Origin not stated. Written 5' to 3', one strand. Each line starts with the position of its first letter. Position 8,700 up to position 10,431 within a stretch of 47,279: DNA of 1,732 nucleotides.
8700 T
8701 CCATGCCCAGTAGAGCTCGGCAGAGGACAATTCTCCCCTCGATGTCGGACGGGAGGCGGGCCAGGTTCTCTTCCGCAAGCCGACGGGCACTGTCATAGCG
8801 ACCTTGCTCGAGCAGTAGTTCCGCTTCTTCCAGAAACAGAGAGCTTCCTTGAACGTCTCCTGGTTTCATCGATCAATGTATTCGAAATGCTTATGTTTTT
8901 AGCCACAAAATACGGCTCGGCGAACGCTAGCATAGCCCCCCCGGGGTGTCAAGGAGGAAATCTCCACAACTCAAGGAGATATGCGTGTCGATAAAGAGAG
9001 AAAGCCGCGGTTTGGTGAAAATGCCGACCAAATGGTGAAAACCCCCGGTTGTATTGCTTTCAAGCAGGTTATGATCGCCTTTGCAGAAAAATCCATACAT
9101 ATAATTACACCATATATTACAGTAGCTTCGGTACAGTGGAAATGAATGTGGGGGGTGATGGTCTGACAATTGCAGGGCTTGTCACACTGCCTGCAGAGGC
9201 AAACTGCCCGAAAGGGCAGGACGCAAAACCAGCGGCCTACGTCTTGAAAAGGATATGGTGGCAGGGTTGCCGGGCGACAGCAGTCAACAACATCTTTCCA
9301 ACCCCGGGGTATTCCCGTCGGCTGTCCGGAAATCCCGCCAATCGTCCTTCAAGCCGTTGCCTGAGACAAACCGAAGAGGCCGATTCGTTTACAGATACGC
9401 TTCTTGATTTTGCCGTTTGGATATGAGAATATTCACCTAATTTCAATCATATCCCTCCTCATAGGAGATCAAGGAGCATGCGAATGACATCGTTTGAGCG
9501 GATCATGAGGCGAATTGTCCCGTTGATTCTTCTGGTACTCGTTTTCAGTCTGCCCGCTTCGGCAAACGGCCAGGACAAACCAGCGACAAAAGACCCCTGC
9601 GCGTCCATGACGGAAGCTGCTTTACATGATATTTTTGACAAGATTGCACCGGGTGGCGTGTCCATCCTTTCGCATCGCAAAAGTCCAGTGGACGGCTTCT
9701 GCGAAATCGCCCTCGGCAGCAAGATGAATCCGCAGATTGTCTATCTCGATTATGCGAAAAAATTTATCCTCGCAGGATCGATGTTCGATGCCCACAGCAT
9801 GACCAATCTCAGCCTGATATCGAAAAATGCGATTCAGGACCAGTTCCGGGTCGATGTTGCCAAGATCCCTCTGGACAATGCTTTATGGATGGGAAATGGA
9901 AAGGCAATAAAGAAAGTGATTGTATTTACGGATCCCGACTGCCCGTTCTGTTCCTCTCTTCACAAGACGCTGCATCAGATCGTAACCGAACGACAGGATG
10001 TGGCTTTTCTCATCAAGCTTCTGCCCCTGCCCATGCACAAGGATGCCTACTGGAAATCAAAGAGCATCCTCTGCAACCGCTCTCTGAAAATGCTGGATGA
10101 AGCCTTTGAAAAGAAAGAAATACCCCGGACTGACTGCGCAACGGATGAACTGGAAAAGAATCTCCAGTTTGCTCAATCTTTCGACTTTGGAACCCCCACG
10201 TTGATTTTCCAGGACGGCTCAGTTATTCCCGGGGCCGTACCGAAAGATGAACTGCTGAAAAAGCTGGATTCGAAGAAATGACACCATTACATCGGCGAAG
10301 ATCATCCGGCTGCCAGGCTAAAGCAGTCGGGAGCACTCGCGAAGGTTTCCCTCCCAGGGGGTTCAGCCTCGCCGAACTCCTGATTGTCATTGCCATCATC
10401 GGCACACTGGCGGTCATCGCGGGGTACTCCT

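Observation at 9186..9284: GEMM-I (c-di-GMP-I) riboswitch aptamer in the leader of a minor pilin / PilY1 operon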

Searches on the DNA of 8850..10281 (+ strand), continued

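Call 68: search_with_rna_model(model_id=R1, sources=[L089, L090, L091, L092, L093, L094, L095, L096, L097, L098, L099, L100, L101, L102, L103, L104, L105, L106, L107, L108, L109, L110, L111, L112, L113, L114, L115, L116, L117, L118, L119, L120, L121, L122, L123, L124, L125, L126, L127, L128, L129, L130, L131, L132, L133, L134, L135, L136, L137, L138, L139, L140, L141, L142, L143, L144, L145, L146, L147, L148, L149, L150, L151, L152, L153, L154, L155, L156, L157, L158, L159, L160, L161, L162, L163, L164, L165, L166, L167, L168], max_evalue=0.01)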
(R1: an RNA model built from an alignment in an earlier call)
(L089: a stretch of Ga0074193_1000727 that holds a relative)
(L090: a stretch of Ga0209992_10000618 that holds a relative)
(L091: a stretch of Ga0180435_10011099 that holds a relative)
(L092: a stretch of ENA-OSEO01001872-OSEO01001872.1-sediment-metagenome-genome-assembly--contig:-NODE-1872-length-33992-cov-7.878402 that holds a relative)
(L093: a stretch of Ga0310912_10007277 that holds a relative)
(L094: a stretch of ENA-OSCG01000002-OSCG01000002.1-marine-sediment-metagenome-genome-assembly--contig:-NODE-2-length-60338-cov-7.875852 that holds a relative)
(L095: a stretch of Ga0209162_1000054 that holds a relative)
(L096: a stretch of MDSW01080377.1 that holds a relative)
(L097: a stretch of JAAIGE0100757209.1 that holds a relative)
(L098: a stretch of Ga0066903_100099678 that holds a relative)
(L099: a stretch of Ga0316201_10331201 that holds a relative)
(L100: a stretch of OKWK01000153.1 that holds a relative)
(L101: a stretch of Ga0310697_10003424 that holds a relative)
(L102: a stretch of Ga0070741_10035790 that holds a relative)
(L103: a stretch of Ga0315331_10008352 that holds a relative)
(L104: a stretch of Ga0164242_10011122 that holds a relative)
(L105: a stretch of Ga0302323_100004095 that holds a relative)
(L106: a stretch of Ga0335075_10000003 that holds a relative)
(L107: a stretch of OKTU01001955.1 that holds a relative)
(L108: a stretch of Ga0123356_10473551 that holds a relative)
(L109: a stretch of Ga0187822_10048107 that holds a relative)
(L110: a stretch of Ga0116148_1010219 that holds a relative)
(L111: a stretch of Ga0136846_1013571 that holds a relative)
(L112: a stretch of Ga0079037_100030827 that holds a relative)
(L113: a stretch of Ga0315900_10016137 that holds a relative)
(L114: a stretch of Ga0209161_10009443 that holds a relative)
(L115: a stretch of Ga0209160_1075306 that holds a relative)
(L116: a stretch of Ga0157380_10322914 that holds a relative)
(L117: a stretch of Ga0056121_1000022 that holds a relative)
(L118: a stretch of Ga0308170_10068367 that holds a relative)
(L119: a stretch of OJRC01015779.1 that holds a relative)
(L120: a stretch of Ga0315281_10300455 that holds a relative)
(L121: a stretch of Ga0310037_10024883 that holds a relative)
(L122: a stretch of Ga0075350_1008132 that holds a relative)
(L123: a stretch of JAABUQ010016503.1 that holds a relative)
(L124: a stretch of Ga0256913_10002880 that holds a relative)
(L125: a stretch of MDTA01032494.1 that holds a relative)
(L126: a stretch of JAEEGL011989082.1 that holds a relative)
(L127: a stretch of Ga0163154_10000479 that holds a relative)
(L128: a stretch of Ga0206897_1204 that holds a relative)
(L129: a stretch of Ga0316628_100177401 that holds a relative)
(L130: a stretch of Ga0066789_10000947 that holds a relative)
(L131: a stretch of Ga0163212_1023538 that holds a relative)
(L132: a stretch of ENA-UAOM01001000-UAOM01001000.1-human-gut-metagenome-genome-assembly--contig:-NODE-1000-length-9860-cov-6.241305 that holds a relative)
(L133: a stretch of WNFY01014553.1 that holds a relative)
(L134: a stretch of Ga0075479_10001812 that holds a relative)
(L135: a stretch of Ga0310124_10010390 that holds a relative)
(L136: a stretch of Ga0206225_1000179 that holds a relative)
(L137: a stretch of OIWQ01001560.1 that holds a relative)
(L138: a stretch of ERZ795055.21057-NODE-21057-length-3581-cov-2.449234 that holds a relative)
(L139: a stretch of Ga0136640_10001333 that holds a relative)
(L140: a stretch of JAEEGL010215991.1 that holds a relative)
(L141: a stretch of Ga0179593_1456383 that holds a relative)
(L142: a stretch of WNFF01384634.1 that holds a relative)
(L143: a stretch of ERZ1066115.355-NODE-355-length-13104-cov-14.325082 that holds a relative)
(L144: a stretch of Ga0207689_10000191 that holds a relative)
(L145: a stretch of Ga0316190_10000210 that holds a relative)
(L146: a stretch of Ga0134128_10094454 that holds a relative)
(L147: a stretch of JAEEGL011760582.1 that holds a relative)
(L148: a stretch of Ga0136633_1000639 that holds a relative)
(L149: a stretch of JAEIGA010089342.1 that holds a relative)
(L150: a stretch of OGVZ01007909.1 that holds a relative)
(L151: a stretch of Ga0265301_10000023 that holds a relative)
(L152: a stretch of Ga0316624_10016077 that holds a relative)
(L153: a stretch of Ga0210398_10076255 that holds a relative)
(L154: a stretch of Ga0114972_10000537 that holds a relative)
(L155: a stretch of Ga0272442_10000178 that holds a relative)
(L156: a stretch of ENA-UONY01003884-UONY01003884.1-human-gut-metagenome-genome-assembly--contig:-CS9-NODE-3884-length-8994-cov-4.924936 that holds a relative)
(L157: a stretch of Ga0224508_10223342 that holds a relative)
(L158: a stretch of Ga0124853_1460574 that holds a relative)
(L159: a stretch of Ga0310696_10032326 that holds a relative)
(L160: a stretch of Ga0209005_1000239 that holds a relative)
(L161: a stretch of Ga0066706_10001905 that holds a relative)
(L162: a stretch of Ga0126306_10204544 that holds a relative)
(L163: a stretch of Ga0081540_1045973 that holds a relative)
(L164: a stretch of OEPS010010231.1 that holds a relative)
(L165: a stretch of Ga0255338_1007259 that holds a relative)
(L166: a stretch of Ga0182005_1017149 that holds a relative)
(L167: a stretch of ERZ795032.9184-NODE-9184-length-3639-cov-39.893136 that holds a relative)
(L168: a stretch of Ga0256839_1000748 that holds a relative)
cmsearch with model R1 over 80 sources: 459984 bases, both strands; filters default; matches with E-value up to 0.01: 1.
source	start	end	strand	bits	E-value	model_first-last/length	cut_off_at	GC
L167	2948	3056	-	75.2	4.1e-21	1-106/106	no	0.6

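Call 72: search_rna_families(sources=[L001, L083, L084, L004, L006, L007, L008, L010, L012, L013], threshold=gathering)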
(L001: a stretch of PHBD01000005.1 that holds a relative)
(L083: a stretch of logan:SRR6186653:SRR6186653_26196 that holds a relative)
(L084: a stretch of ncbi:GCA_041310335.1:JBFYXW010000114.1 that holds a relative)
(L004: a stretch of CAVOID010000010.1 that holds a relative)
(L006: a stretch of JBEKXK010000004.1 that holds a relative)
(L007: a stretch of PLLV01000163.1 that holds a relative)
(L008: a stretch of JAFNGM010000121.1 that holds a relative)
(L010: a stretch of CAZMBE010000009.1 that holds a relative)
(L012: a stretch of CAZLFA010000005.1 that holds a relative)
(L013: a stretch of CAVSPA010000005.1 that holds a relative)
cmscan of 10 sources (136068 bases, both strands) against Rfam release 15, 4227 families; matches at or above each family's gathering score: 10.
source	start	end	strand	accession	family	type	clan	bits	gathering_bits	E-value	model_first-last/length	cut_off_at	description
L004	6675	6762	+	RF01051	c-di-GMP-I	Cis-reg; riboswitch;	CL00126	81.4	35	4e-14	1-87/87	no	c-di-GMP-I riboswitch aptamer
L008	564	654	+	RF01051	c-di-GMP-I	Cis-reg; riboswitch;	CL00126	79.4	35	1.2e-13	1-87/87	no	c-di-GMP-I riboswitch aptamer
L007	6634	6725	+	RF01051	c-di-GMP-I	Cis-reg; riboswitch;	CL00126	79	35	1.5e-13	1-87/87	no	c-di-GMP-I riboswitch aptamer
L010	6659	6750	+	RF01051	c-di-GMP-I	Cis-reg; riboswitch;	CL00126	75.9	35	8.5e-13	1-87/87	no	c-di-GMP-I riboswitch aptamer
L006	6692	6785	+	RF01051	c-di-GMP-I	Cis-reg; riboswitch;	CL00126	74.2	35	2.3e-12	1-87/87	no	c-di-GMP-I riboswitch aptamer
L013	6669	6762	+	RF01051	c-di-GMP-I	Cis-reg; riboswitch;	CL00126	74.2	35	2.3e-12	1-87/87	no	c-di-GMP-I riboswitch aptamer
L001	6712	6799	+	RF01051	c-di-GMP-I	Cis-reg; riboswitch;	CL00126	67.2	35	1.1e-10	1-87/87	no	c-di-GMP-I riboswitch aptamer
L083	6712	6799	+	RF01051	c-di-GMP-I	Cis-reg; riboswitch;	CL00126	66.7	35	1.5e-10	1-87/87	no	c-di-GMP-I riboswitch aptamer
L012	6576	6666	+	RF03167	c-di-GMP-I-GGC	Cis-reg; riboswitch;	CL00126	66.3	59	4e-13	1-80/80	no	c-di-GMP-I-GGC riboswitch aptamer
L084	6700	6787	+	RF01051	c-di-GMP-I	Cis-reg; riboswitch;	CL00126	63.8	35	7.8e-10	1-87/87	no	c-di-GMP-I riboswitch aptamer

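Call 75: search_rna_families(source=L012, start=6540, end=6700, threshold=evalue, max_evalue=1, show_alignments=2)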
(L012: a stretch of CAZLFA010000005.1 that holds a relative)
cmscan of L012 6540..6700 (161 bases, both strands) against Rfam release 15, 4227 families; matches with E-value up to 1: 1.
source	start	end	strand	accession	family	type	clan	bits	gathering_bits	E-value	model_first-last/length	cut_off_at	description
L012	6576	6666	+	RF03167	c-di-GMP-I-GGC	Cis-reg; riboswitch;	CL00126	66.3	59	4.8e-16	1-80/80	no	c-di-GMP-I-GGC riboswitch aptamer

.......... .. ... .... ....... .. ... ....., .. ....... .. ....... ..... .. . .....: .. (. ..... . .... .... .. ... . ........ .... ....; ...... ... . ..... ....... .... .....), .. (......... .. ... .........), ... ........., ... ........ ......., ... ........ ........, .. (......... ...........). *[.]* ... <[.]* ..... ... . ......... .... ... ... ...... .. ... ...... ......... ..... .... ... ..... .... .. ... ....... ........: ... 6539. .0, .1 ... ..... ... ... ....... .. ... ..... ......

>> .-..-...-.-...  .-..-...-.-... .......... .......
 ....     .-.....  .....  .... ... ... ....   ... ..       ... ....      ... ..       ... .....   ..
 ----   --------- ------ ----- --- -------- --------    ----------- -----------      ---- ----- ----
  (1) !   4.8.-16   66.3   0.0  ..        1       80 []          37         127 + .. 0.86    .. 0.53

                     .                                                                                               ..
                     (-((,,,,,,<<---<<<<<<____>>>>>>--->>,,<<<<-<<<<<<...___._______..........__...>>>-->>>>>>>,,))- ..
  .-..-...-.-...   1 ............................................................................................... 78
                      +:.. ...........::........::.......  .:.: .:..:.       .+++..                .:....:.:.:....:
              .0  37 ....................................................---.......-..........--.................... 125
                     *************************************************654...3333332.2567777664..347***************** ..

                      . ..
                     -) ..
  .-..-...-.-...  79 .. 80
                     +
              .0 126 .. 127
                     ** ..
